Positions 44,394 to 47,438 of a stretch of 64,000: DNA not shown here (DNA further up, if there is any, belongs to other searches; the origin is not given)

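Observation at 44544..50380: Anchorless VirD4/TraD-like coupling ATPase with a novel 430-aa N-domain, co-transcribed with an acidic protein and a (PT)n-linker protein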

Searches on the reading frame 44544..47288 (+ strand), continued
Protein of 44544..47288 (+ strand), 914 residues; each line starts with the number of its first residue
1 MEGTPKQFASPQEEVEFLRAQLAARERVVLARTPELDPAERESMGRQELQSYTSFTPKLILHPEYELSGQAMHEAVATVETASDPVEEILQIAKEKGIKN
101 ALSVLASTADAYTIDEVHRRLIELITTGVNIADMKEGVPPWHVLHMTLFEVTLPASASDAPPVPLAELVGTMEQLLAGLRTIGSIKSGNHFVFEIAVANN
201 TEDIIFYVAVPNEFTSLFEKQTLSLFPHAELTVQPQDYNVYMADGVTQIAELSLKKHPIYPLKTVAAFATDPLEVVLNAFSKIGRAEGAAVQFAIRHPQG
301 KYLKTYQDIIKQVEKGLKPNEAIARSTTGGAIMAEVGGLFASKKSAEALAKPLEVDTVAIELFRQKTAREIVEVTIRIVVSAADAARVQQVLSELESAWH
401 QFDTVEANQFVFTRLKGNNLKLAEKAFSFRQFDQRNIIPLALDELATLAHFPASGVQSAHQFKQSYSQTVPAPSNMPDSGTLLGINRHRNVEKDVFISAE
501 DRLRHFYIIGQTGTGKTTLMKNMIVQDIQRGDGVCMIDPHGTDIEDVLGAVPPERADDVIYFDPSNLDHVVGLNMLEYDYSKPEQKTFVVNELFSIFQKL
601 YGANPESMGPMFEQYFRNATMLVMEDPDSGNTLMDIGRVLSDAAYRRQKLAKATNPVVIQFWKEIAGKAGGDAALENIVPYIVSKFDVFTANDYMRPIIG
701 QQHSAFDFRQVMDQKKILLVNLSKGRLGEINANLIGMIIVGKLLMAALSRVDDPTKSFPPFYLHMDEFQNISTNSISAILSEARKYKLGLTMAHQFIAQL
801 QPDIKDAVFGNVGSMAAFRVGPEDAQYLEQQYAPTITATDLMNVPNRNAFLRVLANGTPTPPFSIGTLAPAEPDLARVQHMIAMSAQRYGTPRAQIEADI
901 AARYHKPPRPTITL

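Call 90: search_protein_families(library=pfam, proteins=[L087:6803-9454:+, L088:6884-9286:+, L089:5101-7227:+, L087:13488-15962:+], max_evalue=0.001)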
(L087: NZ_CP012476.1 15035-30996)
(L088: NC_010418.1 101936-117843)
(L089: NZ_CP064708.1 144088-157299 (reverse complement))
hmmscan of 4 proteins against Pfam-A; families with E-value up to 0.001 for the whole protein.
L087:6803-9454:+ (883 aa): 1 family
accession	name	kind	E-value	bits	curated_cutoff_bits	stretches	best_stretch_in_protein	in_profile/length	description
PF01935.23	DUF87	-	3.5e-08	34.2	23.2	1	326-580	3-217/220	Helicase HerA, central domain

L088:6884-9286:+ (800 aa): 0 families

L089:5101-7227:+ (708 aa): 4 families
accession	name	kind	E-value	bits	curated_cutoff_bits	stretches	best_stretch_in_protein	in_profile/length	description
PF10412.15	TrwB_AAD_bind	-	2.3e-11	43.6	20.5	2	320-370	7-57/387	Type IV secretion-system coupling protein DNA-binding domain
PF02534.20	T4SS-DNA_transf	-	1.2e-07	31.4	20.1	0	582-653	294-367/468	Type IV secretory system Conjugative DNA transfer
PF12696.13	TraG-D_C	-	2.2e-05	24.8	22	1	589-656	1-68/126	TraM recognition site of TraD and TraG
PF01935.23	DUF87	-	2.5e-05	24.9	23.2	1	328-368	23-64/220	Helicase HerA, central domain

L087:13488-15962:+ (825 aa): 2 families
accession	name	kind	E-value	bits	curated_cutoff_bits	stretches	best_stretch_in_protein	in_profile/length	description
PF12846.13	AAA_10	-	9.5e-116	387.2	27.5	1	459-818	2-362/362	AAA-like domain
PF19044.6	P-loop_TraG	-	0.00067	18.8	25.8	0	483-747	34-300/413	TraG P-loop domain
